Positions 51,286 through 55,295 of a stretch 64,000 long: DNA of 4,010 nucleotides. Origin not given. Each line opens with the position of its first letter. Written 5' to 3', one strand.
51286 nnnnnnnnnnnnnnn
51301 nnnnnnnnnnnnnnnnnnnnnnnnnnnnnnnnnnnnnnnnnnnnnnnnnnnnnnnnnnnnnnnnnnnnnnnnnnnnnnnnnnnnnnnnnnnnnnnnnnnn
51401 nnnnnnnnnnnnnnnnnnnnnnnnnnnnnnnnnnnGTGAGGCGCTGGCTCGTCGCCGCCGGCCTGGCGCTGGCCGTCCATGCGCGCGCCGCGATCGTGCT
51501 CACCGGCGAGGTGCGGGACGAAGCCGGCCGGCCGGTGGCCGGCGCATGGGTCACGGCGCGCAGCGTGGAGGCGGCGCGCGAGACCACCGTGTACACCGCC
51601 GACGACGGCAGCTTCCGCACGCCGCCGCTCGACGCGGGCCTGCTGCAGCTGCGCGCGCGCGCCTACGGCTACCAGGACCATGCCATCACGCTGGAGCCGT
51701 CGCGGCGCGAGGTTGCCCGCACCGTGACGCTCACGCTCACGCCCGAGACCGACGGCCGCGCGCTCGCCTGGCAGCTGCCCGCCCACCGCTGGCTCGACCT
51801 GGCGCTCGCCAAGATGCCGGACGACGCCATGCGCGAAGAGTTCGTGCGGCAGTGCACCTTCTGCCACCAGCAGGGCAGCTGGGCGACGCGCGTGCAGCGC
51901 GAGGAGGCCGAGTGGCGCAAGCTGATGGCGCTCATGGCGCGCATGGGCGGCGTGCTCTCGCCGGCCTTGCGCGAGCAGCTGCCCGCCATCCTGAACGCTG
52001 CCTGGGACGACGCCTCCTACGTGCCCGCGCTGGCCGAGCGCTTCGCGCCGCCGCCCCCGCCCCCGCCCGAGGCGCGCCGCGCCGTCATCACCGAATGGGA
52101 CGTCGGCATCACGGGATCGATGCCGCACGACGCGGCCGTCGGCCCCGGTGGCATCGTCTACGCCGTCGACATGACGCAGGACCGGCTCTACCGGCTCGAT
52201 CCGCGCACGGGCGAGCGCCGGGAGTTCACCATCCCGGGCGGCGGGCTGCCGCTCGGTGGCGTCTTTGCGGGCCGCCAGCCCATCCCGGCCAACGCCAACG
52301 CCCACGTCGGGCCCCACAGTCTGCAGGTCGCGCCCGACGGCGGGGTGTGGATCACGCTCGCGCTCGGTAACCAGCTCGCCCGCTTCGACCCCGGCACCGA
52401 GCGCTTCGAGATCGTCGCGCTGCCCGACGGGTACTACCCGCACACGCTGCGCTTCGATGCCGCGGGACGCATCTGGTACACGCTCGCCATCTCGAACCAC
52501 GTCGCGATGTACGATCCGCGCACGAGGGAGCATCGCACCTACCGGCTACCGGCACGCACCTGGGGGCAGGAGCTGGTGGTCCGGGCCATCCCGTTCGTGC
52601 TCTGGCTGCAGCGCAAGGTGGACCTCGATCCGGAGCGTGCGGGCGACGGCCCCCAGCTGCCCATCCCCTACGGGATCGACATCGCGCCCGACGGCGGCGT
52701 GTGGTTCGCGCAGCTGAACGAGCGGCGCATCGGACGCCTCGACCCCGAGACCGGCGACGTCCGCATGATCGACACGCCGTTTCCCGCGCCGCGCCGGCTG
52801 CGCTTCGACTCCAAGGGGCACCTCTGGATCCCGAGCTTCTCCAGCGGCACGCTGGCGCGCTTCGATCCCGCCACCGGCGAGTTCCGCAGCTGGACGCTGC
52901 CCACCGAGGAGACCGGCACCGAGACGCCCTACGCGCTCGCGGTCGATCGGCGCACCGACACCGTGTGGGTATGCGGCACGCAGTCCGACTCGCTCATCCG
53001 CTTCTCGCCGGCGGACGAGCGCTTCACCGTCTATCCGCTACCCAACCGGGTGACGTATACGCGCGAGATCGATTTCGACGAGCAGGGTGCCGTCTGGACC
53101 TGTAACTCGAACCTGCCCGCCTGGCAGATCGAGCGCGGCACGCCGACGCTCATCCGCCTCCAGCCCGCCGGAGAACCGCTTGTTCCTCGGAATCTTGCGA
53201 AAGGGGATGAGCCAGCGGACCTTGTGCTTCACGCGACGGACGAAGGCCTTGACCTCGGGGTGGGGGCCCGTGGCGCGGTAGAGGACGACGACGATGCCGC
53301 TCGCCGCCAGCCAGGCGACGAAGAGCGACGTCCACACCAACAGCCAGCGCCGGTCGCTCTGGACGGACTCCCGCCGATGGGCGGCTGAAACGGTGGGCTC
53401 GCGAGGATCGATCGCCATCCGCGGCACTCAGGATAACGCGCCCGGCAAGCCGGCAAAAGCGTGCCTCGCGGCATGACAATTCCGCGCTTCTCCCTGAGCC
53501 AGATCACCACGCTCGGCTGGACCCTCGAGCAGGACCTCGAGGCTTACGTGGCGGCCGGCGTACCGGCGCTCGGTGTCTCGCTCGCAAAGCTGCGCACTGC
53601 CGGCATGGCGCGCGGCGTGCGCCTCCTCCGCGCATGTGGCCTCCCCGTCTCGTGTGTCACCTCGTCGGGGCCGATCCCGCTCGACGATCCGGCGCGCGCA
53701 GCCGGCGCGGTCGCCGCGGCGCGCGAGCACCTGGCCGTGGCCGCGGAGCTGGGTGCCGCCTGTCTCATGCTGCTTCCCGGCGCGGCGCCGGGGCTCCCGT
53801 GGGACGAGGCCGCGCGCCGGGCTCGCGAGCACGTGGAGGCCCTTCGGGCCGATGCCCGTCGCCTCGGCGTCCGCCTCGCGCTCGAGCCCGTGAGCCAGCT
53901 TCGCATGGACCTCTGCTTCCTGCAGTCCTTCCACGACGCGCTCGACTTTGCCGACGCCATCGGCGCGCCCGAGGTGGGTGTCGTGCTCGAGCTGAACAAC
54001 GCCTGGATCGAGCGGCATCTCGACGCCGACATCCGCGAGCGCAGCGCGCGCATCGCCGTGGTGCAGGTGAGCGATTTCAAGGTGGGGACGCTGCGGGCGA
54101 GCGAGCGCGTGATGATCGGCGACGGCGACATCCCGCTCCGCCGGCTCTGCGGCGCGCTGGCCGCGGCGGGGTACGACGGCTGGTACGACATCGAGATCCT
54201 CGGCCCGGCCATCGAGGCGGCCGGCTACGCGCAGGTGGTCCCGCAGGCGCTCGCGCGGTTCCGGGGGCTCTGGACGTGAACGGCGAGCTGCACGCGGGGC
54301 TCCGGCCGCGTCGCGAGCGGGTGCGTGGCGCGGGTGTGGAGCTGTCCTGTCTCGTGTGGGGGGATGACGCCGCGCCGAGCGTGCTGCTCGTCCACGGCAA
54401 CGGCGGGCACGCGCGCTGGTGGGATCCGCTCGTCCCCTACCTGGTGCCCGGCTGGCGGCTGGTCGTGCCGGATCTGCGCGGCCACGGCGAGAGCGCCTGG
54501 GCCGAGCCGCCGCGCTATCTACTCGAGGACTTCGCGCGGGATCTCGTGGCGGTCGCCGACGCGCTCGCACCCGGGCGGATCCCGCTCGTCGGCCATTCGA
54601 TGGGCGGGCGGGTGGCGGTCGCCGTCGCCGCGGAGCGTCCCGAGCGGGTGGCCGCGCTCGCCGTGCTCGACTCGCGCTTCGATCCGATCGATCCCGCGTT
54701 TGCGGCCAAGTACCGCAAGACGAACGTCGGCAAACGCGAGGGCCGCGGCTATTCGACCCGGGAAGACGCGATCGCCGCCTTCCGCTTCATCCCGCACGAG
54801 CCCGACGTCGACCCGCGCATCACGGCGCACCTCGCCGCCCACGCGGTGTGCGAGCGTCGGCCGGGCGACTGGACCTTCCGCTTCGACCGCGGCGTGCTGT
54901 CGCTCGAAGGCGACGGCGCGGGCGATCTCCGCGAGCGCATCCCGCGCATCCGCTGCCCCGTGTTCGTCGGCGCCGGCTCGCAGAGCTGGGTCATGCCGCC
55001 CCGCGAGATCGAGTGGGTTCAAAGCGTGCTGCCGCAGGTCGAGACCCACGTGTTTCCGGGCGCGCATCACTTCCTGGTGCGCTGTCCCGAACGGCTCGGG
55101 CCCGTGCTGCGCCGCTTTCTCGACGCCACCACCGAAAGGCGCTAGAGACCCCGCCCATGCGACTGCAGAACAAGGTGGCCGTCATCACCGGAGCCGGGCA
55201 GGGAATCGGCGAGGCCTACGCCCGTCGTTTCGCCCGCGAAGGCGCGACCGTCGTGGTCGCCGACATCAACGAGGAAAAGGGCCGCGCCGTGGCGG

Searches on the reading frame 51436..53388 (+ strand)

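Call 38: search_protein_families(library=pfam, proteins=[window:51436-53388:+], max_evalue=0.0001)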
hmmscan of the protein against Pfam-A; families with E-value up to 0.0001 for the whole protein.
window:51436-53388:+ (650 aa): 4 families
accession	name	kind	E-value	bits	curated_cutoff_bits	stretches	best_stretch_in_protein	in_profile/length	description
PF24684.1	Vgb_lyase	-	3.9e-25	88.7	50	2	411-556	15-155/290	Virginiamycin B lyase family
PF08450.18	SGL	-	1e-19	71.5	26.3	0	498-540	186-228/246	SMP-30/Gluconolactonase/LRE-like region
PF13620.12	CarboxypepD_reg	-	1.7e-12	48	32.3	1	22-99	2-81/82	Carboxypeptidase regulatory-like domain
PF21959.2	DUF6923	-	4.4e-07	30.4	27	0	231-277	135-181/234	Repeat of unknown function (DUF6923)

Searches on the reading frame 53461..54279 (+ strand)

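Call 38: search_protein_families(library=pfam, proteins=[window:53461-54279:+], max_evalue=0.0001)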
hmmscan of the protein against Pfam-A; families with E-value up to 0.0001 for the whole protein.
window:53461-54279:+ (272 aa): 1 family
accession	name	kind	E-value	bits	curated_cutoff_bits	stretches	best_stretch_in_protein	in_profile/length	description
PF01261.30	AP_endonuc_2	-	9.9e-30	104.5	31.1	1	43-250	24-233/249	Xylose isomerase-like TIM barrel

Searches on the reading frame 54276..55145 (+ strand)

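Call 38: search_protein_families(library=pfam, proteins=[window:54276-55145:+], max_evalue=0.0001)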
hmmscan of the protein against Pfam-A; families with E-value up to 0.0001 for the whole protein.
window:54276-55145:+ (289 aa): 4 families
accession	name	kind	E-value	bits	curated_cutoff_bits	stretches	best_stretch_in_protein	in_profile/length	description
PF00561.26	Abhydrolase_1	-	2.7e-29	103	25.8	1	34-142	1-107/245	alpha/beta hydrolase fold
PF12697.13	Abhydrolase_6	-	1.7e-20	75.1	26.3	1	36-273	1-213/217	Alpha/beta hydrolase family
PF12146.15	Hydrolase_4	-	8.8e-17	61.6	27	1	34-131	5-107/239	Serine aminopeptidase, S33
PF00975.26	Thioesterase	-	4.8e-06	27.4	26.4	0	36-128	3-97/226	Thioesterase domain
